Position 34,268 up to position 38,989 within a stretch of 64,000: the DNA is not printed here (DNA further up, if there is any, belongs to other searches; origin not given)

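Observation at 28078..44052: A roughly 16-kb translationally coupled C1/folate operon fuses fhs, MetFV, Hdr-like and Flx-like modules with folC and a methyl-THF:corrinoid methyltransferase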

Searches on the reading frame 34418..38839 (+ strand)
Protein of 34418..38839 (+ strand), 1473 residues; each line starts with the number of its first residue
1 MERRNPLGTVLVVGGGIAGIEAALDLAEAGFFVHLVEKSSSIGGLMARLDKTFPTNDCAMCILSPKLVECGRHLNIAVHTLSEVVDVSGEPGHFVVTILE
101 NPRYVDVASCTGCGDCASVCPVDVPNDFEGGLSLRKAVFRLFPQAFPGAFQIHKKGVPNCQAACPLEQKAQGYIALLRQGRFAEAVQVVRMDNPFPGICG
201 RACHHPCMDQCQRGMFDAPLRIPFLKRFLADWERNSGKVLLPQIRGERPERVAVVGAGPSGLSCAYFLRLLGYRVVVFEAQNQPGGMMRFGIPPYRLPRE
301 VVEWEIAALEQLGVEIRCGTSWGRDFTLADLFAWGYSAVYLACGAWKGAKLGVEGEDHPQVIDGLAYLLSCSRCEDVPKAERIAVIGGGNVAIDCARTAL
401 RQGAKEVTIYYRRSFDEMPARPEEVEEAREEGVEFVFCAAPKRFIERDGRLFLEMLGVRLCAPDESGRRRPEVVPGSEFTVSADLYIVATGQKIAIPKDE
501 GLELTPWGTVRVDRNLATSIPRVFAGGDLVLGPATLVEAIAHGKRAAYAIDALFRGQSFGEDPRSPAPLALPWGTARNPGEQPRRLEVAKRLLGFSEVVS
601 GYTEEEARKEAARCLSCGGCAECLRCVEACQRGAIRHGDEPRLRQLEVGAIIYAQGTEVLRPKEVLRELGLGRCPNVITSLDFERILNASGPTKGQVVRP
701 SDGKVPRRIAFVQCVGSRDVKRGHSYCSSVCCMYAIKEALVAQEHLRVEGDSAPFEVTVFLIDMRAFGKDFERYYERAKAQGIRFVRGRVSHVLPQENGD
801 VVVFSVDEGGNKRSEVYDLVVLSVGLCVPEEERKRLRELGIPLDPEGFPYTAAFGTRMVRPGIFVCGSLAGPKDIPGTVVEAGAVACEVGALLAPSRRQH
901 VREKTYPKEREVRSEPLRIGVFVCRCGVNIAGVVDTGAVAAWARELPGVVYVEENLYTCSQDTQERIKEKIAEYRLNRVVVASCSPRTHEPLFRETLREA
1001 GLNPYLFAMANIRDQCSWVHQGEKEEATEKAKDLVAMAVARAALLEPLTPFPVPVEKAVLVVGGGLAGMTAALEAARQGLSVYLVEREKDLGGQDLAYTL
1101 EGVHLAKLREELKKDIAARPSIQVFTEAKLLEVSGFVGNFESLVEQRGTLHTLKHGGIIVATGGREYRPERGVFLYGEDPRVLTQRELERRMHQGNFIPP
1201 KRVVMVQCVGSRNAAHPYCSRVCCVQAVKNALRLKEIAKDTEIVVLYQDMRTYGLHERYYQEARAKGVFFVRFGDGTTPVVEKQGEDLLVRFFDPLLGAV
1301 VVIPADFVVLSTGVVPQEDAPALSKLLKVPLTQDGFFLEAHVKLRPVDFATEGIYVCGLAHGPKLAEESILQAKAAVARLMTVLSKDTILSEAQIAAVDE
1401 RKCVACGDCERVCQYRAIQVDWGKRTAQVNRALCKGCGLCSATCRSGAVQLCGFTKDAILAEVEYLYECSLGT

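Call 5: search_protein_families(library=pfam, proteins=[window:34418-38839:+], max_evalue=0.01)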
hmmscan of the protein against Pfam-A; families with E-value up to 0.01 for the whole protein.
window:34418-38839:+ (1473 aa): 27 families (the best 25 are shown)
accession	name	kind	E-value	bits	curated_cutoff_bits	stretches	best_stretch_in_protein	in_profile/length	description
PF07992.20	Pyr_redox_2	-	4.5e-63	213.8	26.1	4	251-543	2-291/291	Pyridine nucleotide-disulphide oxidoreductase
PF13450.12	NAD_binding_8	-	1.5e-27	96.1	21.9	3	254-289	1-36/68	NAD(P)-binding Rossmann-like domain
PF01266.30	DAO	-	3.3e-26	93.1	27.9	3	1059-1094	2-38/353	FAD dependent oxidoreductase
PF12831.13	FAD_oxidored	-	6.9e-25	88.6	27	3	1059-1094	2-37/416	FAD dependent oxidoreductase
PF00070.33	Pyr_redox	-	6e-20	72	22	4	251-285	1-35/82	Pyridine nucleotide-disulphide oxidoreductase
PF13738.12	Pyr_redox_3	-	2.1e-18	67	30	2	1056-1164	164-267/305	Pyridine nucleotide-disulphide oxidoreductase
PF00890.30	FAD_binding_2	-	2.2e-17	63.8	20.4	3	1059-1094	2-37/414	FAD binding domain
PF14691.11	Fer4_20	-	1.5e-15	57.4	25.8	1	158-236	30-111/113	Dihydroprymidine dehydrogenase domain II, 4Fe-4S cluster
PF01134.28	GIDA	-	3.5e-15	56.4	22.1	2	1059-1089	2-32/391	Glucose inhibited division protein A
PF01946.23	Thi4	-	1.4e-14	54.3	26.2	1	252-291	20-60/235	Thi4 family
PF01262.27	AlaDh_PNT_C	-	3.4e-14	53.2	23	0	1058-1090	30-62/214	Alanine dehydrogenase/PNT, C-terminal domain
PF03486.20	HI0933_like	-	4.2e-14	53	50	2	1058-1092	2-36/244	HI0933-like protein Rossmann domain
PF01494.25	FAD_binding_3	-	2.8e-13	50.3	22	2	1058-1090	3-35/349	FAD binding domain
PF00037.32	Fer4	-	8e-12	44.9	21.1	3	104-124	2-22/24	4Fe-4S binding domain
PF14697.11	Fer4_21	-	2.8e-08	34.2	35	2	1396-1445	1-52/59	4Fe-4S dicluster domain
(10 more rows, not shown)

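Call 14: find_homologous_proteins(query=window:34418-38836:+, max_evalue=1e-20)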
Query window:34418-38836:+ (1473 aa): 7987 proteins with E <= 1e-20 among 8000 candidates; the best 120 are listed.
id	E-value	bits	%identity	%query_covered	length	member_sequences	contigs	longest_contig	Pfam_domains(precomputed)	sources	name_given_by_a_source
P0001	0.0e+0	3361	99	100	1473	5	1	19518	PF14697.12,PF13241.13,PF13450.13,PF07992.21,PF12837.13,PF00070.34,PF03486.21,PF12838.13,PF01134.29,PF01494.26,PF12831.14,PF01946.24,PF01266.31,PF01593.31,PF14691.12,PF00890.31,PF00037.33,PF13738.13,PF01262.28,PF13237.12,PF13187.12,PF02737.25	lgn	-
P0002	0.0e+0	2838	83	100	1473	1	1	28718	PF14697.12,PF13241.13,PF13450.13,PF07992.21,PF12837.13,PF00070.34,PF03486.21,PF12838.13,PF05834.19,PF01134.29,PF01494.26,PF12831.14,PF01946.24,PF01266.31,PF01593.31,PF14691.12,PF00890.31,PF00037.33,PF13738.13,PF01262.28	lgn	-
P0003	0.0e+0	2782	80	100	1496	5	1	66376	PF14697.12,PF13241.13,PF13450.13,PF07992.21,PF12837.13,PF00070.34,PF03486.21,PF12838.13,PF01134.29,PF01494.26,PF12831.14,PF01946.24,PF01266.31,PF01593.31,PF14691.12,PF00890.31,PF00037.33,PF13738.13,PF01262.28,PF13237.12,PF02737.25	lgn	-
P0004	0.0e+0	2728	80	98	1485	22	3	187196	PF14697.12,PF13450.13,PF07992.21,PF12837.13,PF00070.34,PF03486.21,PF12838.13,PF13454.13,PF01134.29,PF01494.26,PF12831.14,PF01946.24,PF01266.31,PF14691.12,PF00890.31,PF00037.33,PF13738.13,PF01262.28,PF13237.12,PF13187.12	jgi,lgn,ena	jgi:heterodisulfide reductase subunit A-like polyferredoxin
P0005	0.0e+0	2707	79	98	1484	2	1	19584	PF14697.12,PF13241.13,PF13450.13,PF07992.21,PF12837.13,PF00070.34,PF03486.21,PF12838.13,PF13454.13,PF01134.29,PF01494.26,PF12831.14,PF01946.24,PF01266.31,PF01593.31,PF14691.12,PF00890.31,PF00037.33,PF13738.13,PF01262.28,PF13237.12,PF13187.12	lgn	-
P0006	0.0e+0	2697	78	98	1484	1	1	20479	PF14697.12,PF13241.13,PF13450.13,PF07992.21,PF12837.13,PF00070.34,PF03486.21,PF12838.13,PF01134.29,PF01494.26,PF12831.14,PF01946.24,PF01266.31,PF14691.12,PF00890.31,PF00037.33,PF13738.13,PF01262.28,PF13237.12,PF13187.12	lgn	-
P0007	0.0e+0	2643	79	98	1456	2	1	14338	PF14697.12,PF13450.13,PF07992.21,PF12837.13,PF00070.34,PF03486.21,PF12838.13,PF13454.13,PF01134.29,PF01494.26,PF21799.3,PF12831.14,PF01946.24,PF01266.31,PF01593.31,PF14691.12,PF00890.31,PF00037.33,PF13738.13,PF01262.28,PF13237.12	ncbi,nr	ncbi:MAG: FAD-dependent oxidoreductase, partial [Candidatus Caldatribacterium sp.]|nr:FAD-dependent 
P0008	0.0e+0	2364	70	99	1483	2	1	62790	PF14697.12,PF13241.13,PF13450.13,PF07992.21,PF12837.13,PF00070.34,PF03486.21,PF12838.13,PF13454.13,PF01134.29,PF01494.26,PF12831.14,PF01946.24,PF01266.31,PF01593.31,PF14691.12,PF00890.31,PF00037.33,PF13738.13,PF01262.28,PF13237.12,PF02737.25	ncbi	ncbi:MAG: FAD-dependent oxidoreductase [Candidatus Caldatribacteriaceae bacterium]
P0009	0.0e+0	2337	69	100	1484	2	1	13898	PF14697.12,PF13241.13,PF13450.13,PF07992.21,PF00070.34,PF03486.21,PF12838.13,PF01134.29,PF01494.26,PF12831.14,PF01946.24,PF01266.31,PF01593.31,PF14691.12,PF00890.31,PF00037.33,PF13738.13,PF01262.28,PF13187.12,PF02737.25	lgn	-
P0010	0.0e+0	2200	83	77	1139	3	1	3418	PF13241.13,PF13450.13,PF07992.21,PF00070.34,PF03486.21,PF01134.29,PF01494.26,PF12831.14,PF01946.24,PF01266.31,PF01593.31,PF14691.12,PF00890.31,PF13738.13,PF01262.28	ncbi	ncbi:MAG: FAD-dependent oxidoreductase, partial [Atribacterota bacterium]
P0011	0.0e+0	2163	65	100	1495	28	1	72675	PF14697.12,PF13241.13,PF13450.13,PF07992.21,PF12837.13,PF00070.34,PF03486.21,PF12838.13,PF01134.29,PF01494.26,PF12831.14,PF01946.24,PF01266.31,PF01593.31,PF14691.12,PF00890.31,PF00037.33,PF13738.13,PF01262.28,PF13237.12,PF13187.12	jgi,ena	jgi:heterodisulfide reductase subunit A-like polyferredoxin/predicted peroxiredoxin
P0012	0.0e+0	2162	64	100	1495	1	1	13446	PF14697.12,PF13241.13,PF13450.13,PF07992.21,PF12837.13,PF00070.34,PF03486.21,PF12838.13,PF01134.29,PF01494.26,PF12831.14,PF01946.24,PF01266.31,PF01593.31,PF14691.12,PF00890.31,PF00037.33,PF13738.13,PF01262.28,PF13237.12,PF13187.12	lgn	-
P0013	0.0e+0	2147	64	99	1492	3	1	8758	PF13241.13,PF13450.13,PF07992.21,PF12837.13,PF00070.34,PF03486.21,PF12838.13,PF01134.29,PF01494.26,PF12831.14,PF01946.24,PF01266.31,PF01593.31,PF14691.12,PF00890.31,PF00037.33,PF13738.13,PF01262.28,PF13187.12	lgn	-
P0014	0.0e+0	2109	62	98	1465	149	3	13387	PF14697.12,PF13241.13,PF13450.13,PF07992.21,PF12837.13,PF00070.34,PF03486.21,PF05834.19,PF21799.3,PF01266.31,PF14691.12,PF00890.31,PF13738.13,PF13237.12,PF02737.25,PF12838.13,PF13454.13,PF01134.29,PF01494.26,PF12831.14,PF01946.24,PF01593.31,PF00037.33,PF01262.28,PF13187.12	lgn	-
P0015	0.0e+0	2096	63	98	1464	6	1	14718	PF14697.12,PF13241.13,PF13450.13,PF07992.21,PF12837.13,PF00070.34,PF03486.21,PF05834.19,PF21799.3,PF01266.31,PF14691.12,PF00890.31,PF13738.13,PF13237.12,PF02737.25,PF12838.13,PF13454.13,PF01134.29,PF01494.26,PF12831.14,PF01946.24,PF01593.31,PF12797.13,PF00037.33,PF01262.28,PF13187.12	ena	-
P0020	0.0e+0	2044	60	99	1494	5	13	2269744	PF14697.12,PF13241.13,PF13450.13,PF07992.21,PF12837.13,PF00070.34,PF03486.21,PF05834.19,PF21799.3,PF01266.31,PF14691.12,PF00890.31,PF13738.13,PF02737.25,PF12838.13,PF13454.13,PF01134.29,PF01494.26,PF12831.14,PF01946.24,PF01593.31,PF00037.33,PF01262.28,PF13187.12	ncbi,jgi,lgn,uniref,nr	ncbi:MAG: heterodisulfide reductase subunit [Candidatus Atribacteria bacterium]|jgi:heterodisulfide 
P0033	0.0e+0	1605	52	99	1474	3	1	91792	PF14697.12,PF13241.13,PF13450.13,PF07992.21,PF12837.13,PF00070.34,PF03486.21,PF13484.12,PF01266.31,PF14691.12,PF00890.31,PF13738.13,PF13237.12,PF02737.25,PF12838.13,PF13454.13,PF01134.29,PF01494.26,PF12831.14,PF01946.24,PF01593.31,PF12797.13,PF00037.33,PF01262.28,PF13187.12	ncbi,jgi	ncbi:MAG: NAD(P)-binding protein [Limnochordia bacterium]|jgi:heterodisulfide reductase subunit A-li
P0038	0.0e+0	1597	51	98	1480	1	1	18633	PF14697.12,PF13450.13,PF07992.21,PF12837.13,PF00070.34,PF03486.21,PF13484.12,PF12838.13,PF01134.29,PF01494.26,PF12831.14,PF01946.24,PF01266.31,PF01593.31,PF14691.12,PF00890.31,PF00037.33,PF13738.13,PF01262.28,PF13237.12,PF13187.12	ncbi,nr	ncbi:MAG: NAD(P)-binding protein [Candidatus Aerophobetes bacterium]|nr:NAD(P)-binding protein [Cand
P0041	0.0e+0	1593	51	99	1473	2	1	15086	PF14697.12,PF13241.13,PF13450.13,PF07992.21,PF12837.13,PF00070.34,PF03486.21,PF12838.13,PF01494.26,PF12831.14,PF01946.24,PF01266.31,PF01593.31,PF14691.12,PF00890.31,PF00037.33,PF13738.13,PF01262.28,PF13237.12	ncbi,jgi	jgi:homotetrameric NADPH-dependent glutamate synthase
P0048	0.0e+0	1587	50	98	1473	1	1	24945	PF14697.12,PF13241.13,PF13450.13,PF07992.21,PF12837.13,PF00070.34,PF03486.21,PF12838.13,PF13454.13,PF01134.29,PF01494.26,PF12831.14,PF01946.24,PF01266.31,PF01593.31,PF12797.13,PF14691.12,PF00890.31,PF00037.33,PF13738.13,PF01262.28,PF13237.12,PF13187.12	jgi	-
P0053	0.0e+0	1584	54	99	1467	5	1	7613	PF13241.13,PF13450.13,PF07992.21,PF00070.34,PF03486.21,PF12838.13,PF13454.13,PF05834.19,PF01134.29,PF01494.26,PF12831.14,PF01946.24,PF01266.31,PF01593.31,PF14691.12,PF00890.31,PF13738.13,PF01262.28,PF02737.25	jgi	-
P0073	0.0e+0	1572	49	75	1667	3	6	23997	PF14697.12,PF13241.13,PF13450.13,PF07992.21,PF12837.13,PF00070.34,PF03486.21,PF12838.13,PF01134.29,PF01494.26,PF12831.14,PF01946.24,PF01266.31,PF01593.31,PF14691.12,PF00890.31,PF00037.33,PF13738.13,PF01262.28,PF13237.12,PF13187.12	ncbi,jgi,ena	-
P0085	0.0e+0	1564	48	74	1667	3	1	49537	PF14697.12,PF13241.13,PF13450.13,PF07992.21,PF12837.13,PF00070.34,PF03486.21,PF05834.19,PF01266.31,PF14691.12,PF00890.31,PF13738.13,PF25160.2,PF13237.12,PF12838.13,PF01134.29,PF01494.26,PF12831.14,PF01946.24,PF01593.31,PF12797.13,PF00037.33,PF01262.28,PF13187.12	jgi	-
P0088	0.0e+0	1563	49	75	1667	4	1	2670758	PF14697.12,PF13241.13,PF13450.13,PF07992.21,PF12837.13,PF00070.34,PF03486.21,PF12838.13,PF01134.29,PF01494.26,PF12831.14,PF01946.24,PF01266.31,PF01593.31,PF14691.12,PF00890.31,PF00037.33,PF13738.13,PF01262.28,PF13237.12,PF13187.12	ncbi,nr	ncbi:MAG: FAD-dependent oxidoreductase [Planctomycetota bacterium]|nr:MAG: FAD-dependent oxidoreduct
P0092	0.0e+0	1561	48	74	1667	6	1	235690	PF14697.12,PF13241.13,PF13450.13,PF07992.21,PF12837.13,PF00070.34,PF03486.21,PF12838.13,PF05834.19,PF01134.29,PF12831.14,PF01946.24,PF01266.31,PF01593.31,PF14691.12,PF00890.31,PF00037.33,PF13738.13,PF01262.28,PF13237.12,PF13187.12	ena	-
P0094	0.0e+0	1558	49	74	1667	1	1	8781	PF14697.12,PF13241.13,PF13450.13,PF07992.21,PF12837.13,PF00070.34,PF03486.21,PF12838.13,PF05834.19,PF01134.29,PF01494.26,PF12831.14,PF01946.24,PF01266.31,PF01593.31,PF14691.12,PF00890.31,PF00037.33,PF13738.13,PF01262.28,PF13237.12,PF13187.12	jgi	-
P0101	0.0e+0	1554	48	74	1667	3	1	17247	PF14697.12,PF13241.13,PF13450.13,PF07992.21,PF12837.13,PF00070.34,PF03486.21,PF12838.13,PF01134.29,PF01494.26,PF12831.14,PF01946.24,PF01266.31,PF01593.31,PF14691.12,PF00890.31,PF00037.33,PF13738.13,PF01262.28,PF13237.12,PF13187.12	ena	-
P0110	0.0e+0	1550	50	98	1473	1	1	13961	PF13241.13,PF13450.13,PF07992.21,PF12837.13,PF00070.34,PF03486.21,PF12838.13,PF13454.13,PF01134.29,PF01494.26,PF12831.14,PF01946.24,PF01266.31,PF01593.31,PF12797.13,PF14691.12,PF00890.31,PF00037.33,PF13738.13,PF01262.28,PF13237.12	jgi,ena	-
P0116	0.0e+0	1549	51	100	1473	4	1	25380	PF13241.13,PF13450.13,PF07992.21,PF00070.34,PF03486.21,PF05834.19,PF21799.3,PF01266.31,PF14691.12,PF00890.31,PF13738.13,PF02737.25,PF12838.13,PF13454.13,PF01134.29,PF01494.26,PF12831.14,PF01946.24,PF01593.31,PF12797.13,PF00037.33,PF01262.28,PF13187.12,PF03807.24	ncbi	ncbi:MAG: NAD(P)-binding protein [Desulfotomaculales bacterium]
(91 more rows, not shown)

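Call 16: find_encoding_contigs(protein=P0020, flank=10000, max_places=2)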
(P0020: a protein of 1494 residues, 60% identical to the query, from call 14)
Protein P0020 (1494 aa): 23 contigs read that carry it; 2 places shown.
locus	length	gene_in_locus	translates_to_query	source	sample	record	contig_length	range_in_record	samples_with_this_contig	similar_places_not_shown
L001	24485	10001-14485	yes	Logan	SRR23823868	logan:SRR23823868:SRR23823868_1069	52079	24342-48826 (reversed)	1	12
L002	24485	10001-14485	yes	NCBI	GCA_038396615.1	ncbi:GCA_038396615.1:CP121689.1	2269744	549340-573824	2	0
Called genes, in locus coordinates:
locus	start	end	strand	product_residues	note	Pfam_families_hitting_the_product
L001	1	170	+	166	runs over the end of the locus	PF00694:Aconitase_C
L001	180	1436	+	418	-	PF00464:SHMT, PF00155:Aminotran_1_2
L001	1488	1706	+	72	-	PF01106:NifU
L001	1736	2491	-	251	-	PF01226:Form_Nir_trans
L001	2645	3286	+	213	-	PF02607:B12-binding_2, PF02310:B12-binding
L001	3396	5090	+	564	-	PF01268:FTHFS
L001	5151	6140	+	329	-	PF07992:Pyr_redox_2 (weak), PF13450:NAD_binding_8 (weak), PF13738:Pyr_redox_3 (faint), PF07992:Pyr_redox_2 (weak)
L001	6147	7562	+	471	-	PF12797:Fer4_2 (faint), PF13237:Fer4_10, PF14697:Fer4_21, PF00037:Fer4 (weak), PF12837:Fer4_6 (faint), PF12838:Fer4_7, PF13187:Fer4_9 (weak), PF00037:Fer4 (weak)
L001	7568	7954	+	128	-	PF02662:FlpD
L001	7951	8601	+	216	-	PF12225:DUF5981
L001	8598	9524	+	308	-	PF02219:MTHFR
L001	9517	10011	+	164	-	PF12838:Fer4_7 (weak), PF13183:Fer4_8, PF13187:Fer4_9 (weak), PF13237:Fer4_10 (faint), PF13534:Fer4_17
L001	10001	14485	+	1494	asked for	PF14691:Fer4_20, PF01266:DAO, PF01946:Thi4, PF07992:Pyr_redox_2, PF13450:NAD_binding_8, PF00890:FAD_binding_2, PF07992:Pyr_redox_2, PF12831:FAD_oxidored, +20 more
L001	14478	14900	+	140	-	PF02662:FlpD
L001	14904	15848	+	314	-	PF12838:Fer4_7 (faint), PF00037:Fer4 (faint), PF12797:Fer4_2 (faint)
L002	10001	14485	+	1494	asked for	PF14691:Fer4_20, PF01266:DAO, PF01946:Thi4, PF07992:Pyr_redox_2, PF13450:NAD_binding_8, PF00890:FAD_binding_2, PF07992:Pyr_redox_2, PF12831:FAD_oxidored, +20 more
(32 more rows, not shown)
